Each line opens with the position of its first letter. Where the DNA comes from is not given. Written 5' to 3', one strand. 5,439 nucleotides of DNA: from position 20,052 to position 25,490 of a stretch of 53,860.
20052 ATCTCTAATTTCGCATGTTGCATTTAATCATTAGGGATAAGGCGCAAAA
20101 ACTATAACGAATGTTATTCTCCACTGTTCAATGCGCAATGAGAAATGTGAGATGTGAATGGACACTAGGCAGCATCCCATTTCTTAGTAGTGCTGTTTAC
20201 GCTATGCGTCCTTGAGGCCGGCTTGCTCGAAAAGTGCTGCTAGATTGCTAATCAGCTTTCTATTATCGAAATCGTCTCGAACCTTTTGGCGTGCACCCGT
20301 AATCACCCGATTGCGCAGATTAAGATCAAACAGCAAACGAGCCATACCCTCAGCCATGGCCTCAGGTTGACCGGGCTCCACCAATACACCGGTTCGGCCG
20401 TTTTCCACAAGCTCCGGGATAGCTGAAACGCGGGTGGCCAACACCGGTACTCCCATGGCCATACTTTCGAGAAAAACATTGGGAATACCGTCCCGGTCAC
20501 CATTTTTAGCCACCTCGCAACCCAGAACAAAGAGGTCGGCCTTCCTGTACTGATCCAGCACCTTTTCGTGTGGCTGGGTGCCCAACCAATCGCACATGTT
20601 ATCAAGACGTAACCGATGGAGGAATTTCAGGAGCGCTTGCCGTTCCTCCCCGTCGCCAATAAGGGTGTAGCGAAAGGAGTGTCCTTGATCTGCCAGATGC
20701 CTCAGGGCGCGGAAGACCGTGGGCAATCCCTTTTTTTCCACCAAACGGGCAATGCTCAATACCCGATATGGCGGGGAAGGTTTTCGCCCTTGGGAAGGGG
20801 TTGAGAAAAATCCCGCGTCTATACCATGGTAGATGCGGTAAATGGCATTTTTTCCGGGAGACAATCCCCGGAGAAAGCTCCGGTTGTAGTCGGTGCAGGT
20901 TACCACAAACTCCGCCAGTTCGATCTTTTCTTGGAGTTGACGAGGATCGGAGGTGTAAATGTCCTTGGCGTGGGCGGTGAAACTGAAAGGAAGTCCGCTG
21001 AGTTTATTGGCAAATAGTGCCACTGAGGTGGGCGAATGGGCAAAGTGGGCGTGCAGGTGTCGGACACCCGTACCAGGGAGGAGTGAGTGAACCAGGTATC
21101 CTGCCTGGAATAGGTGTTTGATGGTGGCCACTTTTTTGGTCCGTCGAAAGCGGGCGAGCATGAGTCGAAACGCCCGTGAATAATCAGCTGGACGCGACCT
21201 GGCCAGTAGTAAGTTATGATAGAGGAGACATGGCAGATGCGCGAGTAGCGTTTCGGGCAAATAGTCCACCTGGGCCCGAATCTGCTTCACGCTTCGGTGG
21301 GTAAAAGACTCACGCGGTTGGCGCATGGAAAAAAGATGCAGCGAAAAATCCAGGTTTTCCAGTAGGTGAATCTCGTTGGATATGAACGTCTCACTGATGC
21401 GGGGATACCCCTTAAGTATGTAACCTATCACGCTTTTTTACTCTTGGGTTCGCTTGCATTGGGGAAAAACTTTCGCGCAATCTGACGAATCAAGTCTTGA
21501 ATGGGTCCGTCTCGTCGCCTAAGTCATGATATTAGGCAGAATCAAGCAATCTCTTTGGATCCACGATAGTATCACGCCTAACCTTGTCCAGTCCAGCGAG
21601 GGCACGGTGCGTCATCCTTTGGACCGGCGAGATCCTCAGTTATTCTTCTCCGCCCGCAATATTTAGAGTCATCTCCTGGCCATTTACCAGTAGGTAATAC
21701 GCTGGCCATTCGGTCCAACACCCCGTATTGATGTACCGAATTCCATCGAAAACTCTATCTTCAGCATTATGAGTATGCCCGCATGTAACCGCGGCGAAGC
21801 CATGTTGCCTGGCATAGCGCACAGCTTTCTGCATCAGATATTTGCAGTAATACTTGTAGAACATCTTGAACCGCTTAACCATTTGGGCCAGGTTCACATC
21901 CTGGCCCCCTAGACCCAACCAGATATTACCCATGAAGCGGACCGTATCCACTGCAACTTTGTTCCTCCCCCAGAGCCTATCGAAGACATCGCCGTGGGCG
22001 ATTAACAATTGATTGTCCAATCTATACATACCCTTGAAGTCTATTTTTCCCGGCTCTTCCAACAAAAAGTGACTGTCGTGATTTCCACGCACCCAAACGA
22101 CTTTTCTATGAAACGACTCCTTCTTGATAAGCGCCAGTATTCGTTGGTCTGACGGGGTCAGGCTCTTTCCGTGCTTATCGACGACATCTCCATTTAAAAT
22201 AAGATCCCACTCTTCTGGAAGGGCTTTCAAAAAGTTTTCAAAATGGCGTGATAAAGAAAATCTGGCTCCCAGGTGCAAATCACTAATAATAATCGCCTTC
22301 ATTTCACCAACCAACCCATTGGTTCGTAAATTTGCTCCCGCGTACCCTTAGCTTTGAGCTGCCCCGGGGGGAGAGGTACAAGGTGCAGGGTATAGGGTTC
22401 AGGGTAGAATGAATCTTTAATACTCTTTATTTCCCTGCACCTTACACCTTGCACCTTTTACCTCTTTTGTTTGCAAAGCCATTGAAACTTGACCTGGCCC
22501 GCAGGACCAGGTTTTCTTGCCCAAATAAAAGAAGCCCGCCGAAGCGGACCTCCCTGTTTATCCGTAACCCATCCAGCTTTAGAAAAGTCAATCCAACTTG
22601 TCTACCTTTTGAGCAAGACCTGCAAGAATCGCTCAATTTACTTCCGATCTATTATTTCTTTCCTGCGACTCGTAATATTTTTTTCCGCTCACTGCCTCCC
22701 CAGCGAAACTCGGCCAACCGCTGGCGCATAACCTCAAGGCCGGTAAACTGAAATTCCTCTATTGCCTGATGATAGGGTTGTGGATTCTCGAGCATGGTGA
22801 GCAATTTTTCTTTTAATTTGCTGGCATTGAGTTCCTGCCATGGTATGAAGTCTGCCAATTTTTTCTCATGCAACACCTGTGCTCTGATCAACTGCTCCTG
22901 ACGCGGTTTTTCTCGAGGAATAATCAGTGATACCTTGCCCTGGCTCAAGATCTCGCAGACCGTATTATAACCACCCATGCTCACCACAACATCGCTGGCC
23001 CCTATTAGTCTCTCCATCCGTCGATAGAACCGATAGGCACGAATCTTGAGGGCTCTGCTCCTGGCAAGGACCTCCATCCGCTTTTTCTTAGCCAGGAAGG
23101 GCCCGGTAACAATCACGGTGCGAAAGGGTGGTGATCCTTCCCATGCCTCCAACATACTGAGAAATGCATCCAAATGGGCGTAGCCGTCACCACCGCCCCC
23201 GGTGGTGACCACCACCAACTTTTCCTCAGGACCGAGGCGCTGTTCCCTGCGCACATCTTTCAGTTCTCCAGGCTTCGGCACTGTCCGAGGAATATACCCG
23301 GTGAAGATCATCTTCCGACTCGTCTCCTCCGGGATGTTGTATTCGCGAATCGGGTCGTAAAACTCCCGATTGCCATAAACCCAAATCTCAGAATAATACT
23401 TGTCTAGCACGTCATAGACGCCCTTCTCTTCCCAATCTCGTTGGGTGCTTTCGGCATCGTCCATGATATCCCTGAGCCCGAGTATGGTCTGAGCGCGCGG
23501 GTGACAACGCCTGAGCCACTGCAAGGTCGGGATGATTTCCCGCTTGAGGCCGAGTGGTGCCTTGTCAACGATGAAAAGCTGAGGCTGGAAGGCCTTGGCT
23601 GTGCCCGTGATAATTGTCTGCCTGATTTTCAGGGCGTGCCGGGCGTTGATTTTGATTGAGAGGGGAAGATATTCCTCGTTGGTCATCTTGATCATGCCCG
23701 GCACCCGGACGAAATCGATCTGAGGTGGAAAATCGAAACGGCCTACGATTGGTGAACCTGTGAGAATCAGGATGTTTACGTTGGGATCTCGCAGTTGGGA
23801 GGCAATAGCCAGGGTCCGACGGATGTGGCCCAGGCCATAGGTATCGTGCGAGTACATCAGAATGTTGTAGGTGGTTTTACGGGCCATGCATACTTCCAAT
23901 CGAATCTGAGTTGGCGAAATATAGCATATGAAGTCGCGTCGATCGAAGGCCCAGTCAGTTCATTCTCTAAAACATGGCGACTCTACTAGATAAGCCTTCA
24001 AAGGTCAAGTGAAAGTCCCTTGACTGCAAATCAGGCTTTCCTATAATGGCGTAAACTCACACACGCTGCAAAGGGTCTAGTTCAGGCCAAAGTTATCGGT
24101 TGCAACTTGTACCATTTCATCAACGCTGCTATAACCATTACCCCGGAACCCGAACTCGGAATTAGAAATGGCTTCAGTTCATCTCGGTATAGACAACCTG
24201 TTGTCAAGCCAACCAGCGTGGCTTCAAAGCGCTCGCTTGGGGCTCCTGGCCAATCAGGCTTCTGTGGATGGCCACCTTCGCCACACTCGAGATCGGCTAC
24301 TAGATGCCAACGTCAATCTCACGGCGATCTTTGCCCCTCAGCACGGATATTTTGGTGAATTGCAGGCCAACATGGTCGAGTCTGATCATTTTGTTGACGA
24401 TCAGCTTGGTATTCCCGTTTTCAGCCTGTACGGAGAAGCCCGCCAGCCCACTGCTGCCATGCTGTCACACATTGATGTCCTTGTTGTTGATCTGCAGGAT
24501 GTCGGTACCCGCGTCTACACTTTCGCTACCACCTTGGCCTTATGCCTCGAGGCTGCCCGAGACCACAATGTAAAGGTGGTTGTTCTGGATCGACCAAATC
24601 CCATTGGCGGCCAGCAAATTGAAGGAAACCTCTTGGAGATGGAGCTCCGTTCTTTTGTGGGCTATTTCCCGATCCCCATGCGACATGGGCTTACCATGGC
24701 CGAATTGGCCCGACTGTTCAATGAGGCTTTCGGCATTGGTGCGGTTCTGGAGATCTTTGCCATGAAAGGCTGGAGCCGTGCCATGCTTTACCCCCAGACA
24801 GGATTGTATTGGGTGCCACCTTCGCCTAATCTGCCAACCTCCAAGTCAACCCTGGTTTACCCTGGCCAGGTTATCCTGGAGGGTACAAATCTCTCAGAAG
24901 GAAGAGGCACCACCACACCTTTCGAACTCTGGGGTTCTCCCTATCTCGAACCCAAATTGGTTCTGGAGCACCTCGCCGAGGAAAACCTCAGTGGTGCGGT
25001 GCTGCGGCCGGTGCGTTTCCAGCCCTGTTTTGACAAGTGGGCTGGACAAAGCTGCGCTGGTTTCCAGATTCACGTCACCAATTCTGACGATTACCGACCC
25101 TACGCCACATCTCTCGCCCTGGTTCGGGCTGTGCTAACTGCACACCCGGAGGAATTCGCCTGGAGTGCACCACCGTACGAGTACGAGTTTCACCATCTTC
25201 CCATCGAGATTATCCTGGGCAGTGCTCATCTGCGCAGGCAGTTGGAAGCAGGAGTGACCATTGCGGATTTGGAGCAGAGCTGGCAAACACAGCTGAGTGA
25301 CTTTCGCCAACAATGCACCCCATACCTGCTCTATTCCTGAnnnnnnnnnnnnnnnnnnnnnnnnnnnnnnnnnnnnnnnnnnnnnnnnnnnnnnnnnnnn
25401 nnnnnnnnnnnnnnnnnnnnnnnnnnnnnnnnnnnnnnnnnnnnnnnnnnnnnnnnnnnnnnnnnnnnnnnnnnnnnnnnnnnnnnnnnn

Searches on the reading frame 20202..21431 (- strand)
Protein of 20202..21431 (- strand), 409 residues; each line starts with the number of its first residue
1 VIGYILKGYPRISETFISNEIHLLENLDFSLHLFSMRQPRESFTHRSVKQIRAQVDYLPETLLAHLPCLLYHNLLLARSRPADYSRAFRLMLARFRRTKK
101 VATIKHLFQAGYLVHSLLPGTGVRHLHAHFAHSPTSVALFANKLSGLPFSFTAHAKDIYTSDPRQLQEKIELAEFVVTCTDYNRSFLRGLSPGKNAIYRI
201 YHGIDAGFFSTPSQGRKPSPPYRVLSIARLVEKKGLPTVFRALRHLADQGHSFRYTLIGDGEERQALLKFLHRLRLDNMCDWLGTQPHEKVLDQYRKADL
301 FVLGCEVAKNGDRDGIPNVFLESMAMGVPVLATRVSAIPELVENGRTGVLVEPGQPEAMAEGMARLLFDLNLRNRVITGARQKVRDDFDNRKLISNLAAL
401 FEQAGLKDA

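Call 77: search_protein_families(library=pfam, proteins=[window:20202-21431:-], max_evalue=0.00001)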
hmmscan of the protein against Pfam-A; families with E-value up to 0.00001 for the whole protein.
window:20202-21431:- (409 aa): 3 families
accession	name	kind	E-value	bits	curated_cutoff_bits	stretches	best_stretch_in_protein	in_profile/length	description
PF00534.26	Glycos_transf_1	-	1.4e-33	116.3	26.4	1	214-382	8-171/172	Glycosyl transferases group 1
PF13692.12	Glyco_trans_1_4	-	9.7e-29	100.9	27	1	223-367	3-140/142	Glycosyl transferases group 1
PF13524.12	Glyco_trans_1_2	-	2.8e-06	27.8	25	1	251-396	13-141/144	Glycosyl transferase-like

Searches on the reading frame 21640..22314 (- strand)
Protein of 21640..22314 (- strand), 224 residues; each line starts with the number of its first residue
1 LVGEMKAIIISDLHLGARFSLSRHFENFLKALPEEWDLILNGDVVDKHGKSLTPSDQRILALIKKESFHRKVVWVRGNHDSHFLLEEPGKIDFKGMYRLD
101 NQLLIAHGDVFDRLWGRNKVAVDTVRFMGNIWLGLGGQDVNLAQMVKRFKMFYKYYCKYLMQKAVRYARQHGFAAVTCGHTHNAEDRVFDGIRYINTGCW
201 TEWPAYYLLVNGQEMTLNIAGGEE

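Call 77: search_protein_families(library=pfam, proteins=[window:21640-22314:-], max_evalue=0.00001)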
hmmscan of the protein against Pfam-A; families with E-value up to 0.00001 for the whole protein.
window:21640-22314:- (224 aa): 2 families
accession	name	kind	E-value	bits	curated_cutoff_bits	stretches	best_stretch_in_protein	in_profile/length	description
PF00149.33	Metallophos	-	5.8e-14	53.4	21.5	1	5-183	1-190/191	Calcineurin-like phosphoesterase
PF12850.12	Metallophos_2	-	1.7e-10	41.6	27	1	5-203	1-138/154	Calcineurin-like phosphoesterase superfamily domain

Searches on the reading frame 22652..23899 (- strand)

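Call 77: search_protein_families(library=pfam, proteins=[window:22652-23899:-], max_evalue=0.00001)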
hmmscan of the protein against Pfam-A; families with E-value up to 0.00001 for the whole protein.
window:22652-23899:- (415 aa): 1 family
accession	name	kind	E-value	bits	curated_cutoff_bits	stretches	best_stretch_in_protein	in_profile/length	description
PF04101.22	Glyco_tran_28_C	-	1.4e-16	61.4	22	1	246-381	18-153/166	Glycosyltransferase family 28 C-terminal domain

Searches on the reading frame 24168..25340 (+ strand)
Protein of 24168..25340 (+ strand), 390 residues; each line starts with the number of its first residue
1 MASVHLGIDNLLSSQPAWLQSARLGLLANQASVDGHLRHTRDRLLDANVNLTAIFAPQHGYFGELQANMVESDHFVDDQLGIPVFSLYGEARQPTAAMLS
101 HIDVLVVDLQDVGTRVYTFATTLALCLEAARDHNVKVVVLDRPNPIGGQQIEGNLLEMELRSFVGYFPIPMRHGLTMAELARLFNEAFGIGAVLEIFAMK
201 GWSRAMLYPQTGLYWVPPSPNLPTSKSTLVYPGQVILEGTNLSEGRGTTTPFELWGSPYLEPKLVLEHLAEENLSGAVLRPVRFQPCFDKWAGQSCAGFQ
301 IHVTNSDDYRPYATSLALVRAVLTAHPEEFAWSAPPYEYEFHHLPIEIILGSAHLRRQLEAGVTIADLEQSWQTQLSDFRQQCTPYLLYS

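Call 76: search_protein_families(library=pfam, proteins=[window:24168-25340:+], max_evalue=0.00001)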
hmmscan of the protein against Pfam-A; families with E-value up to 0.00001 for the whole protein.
window:24168-25340:+ (390 aa): 2 families
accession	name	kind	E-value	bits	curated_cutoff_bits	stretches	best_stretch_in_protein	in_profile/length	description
PF07075.17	NamZ_N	-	1.4e-80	269.9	26.9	1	25-225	2-202/203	Exo-beta-N-acetylmuramidase NamZ, N-terminal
PF20732.2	NamZ_C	-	9.2e-50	169.8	25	1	229-389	1-152/152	Exo-beta-N-acetylmuramidase NamZ, C-terminal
